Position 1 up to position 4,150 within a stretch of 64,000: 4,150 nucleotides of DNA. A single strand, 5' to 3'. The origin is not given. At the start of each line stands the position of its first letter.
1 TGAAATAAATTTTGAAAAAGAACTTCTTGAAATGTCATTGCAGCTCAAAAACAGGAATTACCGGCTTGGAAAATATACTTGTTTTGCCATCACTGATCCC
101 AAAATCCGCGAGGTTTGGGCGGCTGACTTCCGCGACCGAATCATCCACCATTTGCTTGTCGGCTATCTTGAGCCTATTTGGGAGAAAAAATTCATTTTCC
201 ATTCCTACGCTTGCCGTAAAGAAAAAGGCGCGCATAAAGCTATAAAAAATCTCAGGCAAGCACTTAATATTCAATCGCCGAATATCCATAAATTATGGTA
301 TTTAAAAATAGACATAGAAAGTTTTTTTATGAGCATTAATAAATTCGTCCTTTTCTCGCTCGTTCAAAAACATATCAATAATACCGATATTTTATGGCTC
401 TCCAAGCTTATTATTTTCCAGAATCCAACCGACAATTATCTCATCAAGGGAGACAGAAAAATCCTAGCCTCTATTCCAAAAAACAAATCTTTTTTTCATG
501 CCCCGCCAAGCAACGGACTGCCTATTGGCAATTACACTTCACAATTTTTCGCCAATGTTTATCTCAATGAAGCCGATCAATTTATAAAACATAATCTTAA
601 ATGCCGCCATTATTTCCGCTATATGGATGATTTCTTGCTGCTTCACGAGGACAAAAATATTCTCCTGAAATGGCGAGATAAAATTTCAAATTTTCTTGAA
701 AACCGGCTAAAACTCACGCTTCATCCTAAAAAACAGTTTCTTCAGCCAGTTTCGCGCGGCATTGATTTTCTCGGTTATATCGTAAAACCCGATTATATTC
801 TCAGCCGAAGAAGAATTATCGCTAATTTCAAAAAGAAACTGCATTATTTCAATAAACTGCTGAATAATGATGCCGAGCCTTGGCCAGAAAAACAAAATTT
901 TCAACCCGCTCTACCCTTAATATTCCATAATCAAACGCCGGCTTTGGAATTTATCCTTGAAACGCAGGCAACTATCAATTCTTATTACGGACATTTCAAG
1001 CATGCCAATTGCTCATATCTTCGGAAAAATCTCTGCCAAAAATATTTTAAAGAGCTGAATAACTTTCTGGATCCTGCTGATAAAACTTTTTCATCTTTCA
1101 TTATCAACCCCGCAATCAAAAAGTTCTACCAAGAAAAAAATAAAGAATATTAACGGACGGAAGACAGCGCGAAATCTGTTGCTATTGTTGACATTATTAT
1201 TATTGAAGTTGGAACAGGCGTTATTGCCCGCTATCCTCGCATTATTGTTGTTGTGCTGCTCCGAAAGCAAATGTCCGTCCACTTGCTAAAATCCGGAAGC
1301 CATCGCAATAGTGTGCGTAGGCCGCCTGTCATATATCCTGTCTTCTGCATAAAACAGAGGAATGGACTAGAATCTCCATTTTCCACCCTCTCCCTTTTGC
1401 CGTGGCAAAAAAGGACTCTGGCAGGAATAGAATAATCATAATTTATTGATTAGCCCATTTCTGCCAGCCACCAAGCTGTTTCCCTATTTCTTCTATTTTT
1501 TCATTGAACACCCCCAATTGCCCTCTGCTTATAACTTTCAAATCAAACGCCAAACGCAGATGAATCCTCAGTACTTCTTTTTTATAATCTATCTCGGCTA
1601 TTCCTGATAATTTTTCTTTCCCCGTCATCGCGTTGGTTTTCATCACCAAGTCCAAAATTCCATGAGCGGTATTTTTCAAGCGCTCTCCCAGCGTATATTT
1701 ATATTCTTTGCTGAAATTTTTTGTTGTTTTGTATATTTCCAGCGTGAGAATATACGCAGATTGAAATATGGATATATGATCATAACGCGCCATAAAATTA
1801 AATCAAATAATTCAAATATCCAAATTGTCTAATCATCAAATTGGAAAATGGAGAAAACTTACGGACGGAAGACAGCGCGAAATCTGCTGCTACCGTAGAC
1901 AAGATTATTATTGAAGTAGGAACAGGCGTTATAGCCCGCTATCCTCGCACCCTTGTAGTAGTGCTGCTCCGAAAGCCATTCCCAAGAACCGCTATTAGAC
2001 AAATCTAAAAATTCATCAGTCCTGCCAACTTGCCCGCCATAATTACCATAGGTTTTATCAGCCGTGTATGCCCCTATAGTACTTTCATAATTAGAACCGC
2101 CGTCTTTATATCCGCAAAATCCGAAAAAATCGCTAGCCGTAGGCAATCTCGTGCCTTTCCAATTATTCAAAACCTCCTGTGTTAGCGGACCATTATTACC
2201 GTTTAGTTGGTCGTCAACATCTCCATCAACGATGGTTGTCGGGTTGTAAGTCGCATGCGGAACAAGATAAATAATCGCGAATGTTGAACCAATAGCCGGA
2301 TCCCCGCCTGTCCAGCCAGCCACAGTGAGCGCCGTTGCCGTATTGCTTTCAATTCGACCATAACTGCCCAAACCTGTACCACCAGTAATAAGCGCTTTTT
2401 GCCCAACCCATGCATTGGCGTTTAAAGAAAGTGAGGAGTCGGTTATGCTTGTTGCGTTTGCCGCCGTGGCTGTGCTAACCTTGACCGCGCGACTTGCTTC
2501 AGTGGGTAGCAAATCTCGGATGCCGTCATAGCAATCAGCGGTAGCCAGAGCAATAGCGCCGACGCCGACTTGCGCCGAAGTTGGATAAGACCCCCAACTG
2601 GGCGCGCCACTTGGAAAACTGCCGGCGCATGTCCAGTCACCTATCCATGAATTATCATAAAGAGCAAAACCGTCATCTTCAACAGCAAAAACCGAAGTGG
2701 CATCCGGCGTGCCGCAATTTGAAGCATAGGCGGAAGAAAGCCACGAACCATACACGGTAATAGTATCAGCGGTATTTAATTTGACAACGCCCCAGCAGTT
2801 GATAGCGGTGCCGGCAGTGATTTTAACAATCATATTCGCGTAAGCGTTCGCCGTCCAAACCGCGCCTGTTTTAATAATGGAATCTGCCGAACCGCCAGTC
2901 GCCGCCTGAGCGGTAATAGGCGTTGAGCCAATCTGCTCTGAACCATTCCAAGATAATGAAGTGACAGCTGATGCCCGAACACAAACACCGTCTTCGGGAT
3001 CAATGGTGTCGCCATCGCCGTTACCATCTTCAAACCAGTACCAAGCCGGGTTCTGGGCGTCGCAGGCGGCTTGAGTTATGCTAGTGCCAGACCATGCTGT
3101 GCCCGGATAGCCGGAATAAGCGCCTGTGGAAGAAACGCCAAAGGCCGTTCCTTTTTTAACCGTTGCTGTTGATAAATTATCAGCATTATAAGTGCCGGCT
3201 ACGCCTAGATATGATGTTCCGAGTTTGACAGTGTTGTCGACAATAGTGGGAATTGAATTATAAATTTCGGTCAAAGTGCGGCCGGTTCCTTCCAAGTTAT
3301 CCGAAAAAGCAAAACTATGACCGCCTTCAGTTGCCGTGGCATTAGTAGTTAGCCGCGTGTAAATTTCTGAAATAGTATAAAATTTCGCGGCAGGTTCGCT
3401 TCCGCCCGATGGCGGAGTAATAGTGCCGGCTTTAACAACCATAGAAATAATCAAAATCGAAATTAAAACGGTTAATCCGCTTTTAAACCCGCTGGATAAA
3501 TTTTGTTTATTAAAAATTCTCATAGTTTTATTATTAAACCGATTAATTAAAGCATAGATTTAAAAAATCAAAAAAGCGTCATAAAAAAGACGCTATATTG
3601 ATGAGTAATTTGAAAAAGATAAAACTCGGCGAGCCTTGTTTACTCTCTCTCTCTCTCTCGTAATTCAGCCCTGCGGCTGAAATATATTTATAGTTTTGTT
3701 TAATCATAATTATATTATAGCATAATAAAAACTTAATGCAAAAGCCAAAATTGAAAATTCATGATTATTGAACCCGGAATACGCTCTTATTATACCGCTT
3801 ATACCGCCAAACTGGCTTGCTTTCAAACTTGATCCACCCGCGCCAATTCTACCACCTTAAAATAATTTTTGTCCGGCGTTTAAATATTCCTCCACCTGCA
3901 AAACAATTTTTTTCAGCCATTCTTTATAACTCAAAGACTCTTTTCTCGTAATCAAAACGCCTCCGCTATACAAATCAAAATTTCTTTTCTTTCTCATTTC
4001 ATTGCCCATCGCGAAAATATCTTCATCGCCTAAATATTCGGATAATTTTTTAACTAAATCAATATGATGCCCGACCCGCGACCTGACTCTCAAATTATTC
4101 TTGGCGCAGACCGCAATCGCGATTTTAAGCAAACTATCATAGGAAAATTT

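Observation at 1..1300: Inverted DGR architecture: RT gene is on the opposite strand, and the TR starts at the nucleotide after the RT stop codon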

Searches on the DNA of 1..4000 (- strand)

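Call 42: search_rna_families(source=window, start=1, end=4000, threshold=evalue, max_evalue=1)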
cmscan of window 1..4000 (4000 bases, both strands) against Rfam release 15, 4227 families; matches with E-value up to 1: 0.
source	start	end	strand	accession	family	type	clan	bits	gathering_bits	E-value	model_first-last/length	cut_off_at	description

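Call 57: build_rna_model(alignment_id=A4, structure=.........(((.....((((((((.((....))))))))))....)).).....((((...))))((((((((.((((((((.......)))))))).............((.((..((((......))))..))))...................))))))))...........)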
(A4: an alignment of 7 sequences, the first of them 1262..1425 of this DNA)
Model R1 built from alignment A4 (7 sequences, 176 columns); structure: as given.
model positions 165; base pairs 41; branch points 3; effective number of sequences 1.62; information 0.59 bits per position. Calibrated on 0.2 Mb of random sequence (short: E-values are rough).
structure used (alignment columns):
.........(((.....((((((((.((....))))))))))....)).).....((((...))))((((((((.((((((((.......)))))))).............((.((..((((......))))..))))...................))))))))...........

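Call 58: search_with_rna_model(model_id=R1, sources=[window, L001, L002, L003, L004, L005, L006, L007, L008, L009, L010, L011, L012, L013, L014, L015, L016, L017, L018, L019, L020, L021, L022, L023, L024, L025, L026, L027, L028, L029, L030, L031, L032, L033, L034, L035, L036, L037, L038, L039, L040, L041, L042, L043, L044, L045, L046, L047, L048, L049, L050, L051, L052, L053, L054, L055, L056, L057, L058, L059, L060, L061, L062, L063, L064, L065, L066, L067, L068, L069, L070, L071, L072, L073, L074, L075, L076, L077, L078, L079, L080], max_evalue=1)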
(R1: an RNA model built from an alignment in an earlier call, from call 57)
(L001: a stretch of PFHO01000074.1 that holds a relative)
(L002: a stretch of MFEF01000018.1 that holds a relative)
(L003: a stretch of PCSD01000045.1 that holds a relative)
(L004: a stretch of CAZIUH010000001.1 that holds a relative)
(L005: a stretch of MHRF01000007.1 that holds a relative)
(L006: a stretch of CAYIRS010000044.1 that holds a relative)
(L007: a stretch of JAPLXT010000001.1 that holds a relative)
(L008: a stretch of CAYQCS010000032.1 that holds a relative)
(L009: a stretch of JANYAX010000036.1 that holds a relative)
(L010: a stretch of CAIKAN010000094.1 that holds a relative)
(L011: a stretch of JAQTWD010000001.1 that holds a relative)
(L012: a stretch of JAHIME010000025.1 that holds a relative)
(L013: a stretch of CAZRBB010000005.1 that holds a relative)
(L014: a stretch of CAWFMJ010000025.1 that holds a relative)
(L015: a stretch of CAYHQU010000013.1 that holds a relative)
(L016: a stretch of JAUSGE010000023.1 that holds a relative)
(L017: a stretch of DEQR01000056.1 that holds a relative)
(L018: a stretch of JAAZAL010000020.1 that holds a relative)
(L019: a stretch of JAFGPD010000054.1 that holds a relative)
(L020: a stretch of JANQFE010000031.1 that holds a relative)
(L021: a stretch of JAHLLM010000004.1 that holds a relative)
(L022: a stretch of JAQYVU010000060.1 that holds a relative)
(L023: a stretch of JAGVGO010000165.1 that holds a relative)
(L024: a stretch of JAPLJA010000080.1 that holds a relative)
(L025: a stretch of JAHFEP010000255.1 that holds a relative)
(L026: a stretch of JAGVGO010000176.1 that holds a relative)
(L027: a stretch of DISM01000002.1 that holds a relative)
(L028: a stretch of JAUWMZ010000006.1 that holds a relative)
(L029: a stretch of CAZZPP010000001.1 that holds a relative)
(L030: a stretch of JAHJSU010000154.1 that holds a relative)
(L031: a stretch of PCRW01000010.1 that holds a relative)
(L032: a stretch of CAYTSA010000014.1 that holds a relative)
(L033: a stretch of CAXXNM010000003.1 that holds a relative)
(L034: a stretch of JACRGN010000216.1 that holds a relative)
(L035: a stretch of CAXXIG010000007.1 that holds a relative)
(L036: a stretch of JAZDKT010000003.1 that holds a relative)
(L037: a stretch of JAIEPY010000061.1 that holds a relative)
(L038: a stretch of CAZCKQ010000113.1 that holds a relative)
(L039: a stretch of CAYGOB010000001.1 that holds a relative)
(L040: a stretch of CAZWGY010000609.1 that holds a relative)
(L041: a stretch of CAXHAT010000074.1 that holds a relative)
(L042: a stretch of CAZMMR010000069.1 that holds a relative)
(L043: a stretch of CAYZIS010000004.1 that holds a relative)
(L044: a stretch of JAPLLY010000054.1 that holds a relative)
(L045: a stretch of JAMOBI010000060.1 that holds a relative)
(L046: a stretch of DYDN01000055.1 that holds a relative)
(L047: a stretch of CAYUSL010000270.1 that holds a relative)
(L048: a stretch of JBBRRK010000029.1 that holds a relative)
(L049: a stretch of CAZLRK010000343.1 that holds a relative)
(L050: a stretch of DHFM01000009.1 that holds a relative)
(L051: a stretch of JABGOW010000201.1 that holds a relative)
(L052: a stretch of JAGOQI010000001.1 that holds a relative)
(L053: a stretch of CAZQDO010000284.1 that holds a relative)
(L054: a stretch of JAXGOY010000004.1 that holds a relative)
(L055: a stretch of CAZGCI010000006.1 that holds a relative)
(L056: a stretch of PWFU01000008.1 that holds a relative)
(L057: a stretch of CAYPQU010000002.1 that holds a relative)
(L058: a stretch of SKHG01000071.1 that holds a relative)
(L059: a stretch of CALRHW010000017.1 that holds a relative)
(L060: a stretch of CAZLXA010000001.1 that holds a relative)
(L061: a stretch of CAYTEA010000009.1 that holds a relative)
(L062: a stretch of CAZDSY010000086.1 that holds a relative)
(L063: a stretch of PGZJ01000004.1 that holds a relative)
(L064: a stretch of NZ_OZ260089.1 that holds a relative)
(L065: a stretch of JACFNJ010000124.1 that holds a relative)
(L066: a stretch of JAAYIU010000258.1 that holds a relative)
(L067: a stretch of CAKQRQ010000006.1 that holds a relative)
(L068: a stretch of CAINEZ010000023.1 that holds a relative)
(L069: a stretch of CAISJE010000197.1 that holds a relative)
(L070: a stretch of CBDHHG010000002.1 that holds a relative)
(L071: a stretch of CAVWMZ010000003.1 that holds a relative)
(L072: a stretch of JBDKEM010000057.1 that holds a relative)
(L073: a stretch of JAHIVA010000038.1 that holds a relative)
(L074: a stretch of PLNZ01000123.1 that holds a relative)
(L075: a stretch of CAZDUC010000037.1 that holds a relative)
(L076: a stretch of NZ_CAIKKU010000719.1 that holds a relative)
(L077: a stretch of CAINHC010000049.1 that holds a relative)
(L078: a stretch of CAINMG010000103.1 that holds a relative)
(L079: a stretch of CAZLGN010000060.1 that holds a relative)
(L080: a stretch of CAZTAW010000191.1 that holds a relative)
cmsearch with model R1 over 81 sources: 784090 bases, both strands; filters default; matches with E-value up to 1: 22.
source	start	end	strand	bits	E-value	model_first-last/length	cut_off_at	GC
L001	7313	7476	-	172.2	5.9e-45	1-165/165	no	0.4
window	1262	1426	-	162.1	3.6e-42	1-165/165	no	0.48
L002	5037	5205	-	92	8.7e-23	1-165/165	no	0.5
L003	4576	4736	-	79.6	2.3e-19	1-165/165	no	0.54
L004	7215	7399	-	52.4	7.7e-12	1-165/165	no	0.48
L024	5608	5770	+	40.1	1.9e-08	1-165/165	no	0.55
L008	2291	2469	+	37.6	9.3e-08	1-165/165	no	0.39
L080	2299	2441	+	35.6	3.4e-07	1-165/165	no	0.41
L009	2491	2662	+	34.2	8.1e-07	1-165/165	no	0.39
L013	7264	7456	-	33.3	1.5e-06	1-165/165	no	0.4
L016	7277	7429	-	32.1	3.1e-06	1-165/165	no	0.44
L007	1267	1441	+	31.2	5.6e-06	1-165/165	no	0.35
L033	5585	5779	+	30.2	1.1e-05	1-165/165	no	0.47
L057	5581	5718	+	29.6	1.6e-05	1-165/165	no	0.41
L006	3002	3182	+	29.2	2e-05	1-165/165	no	0.42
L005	7093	7253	+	28.7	2.7e-05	4-157/165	no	0.46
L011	8173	8342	-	27.2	7.2e-05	1-165/165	no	0.25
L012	3195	3354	-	22.1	0.0018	4-156/165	no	0.39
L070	5495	5623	+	18.7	0.016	1-165/165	no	0.36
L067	5606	5642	+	17.5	0.035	5-42/165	no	0.57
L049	294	478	+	17.3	0.039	1-165/165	no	0.44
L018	1596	1699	-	14.3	0.26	1-165/165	no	0.29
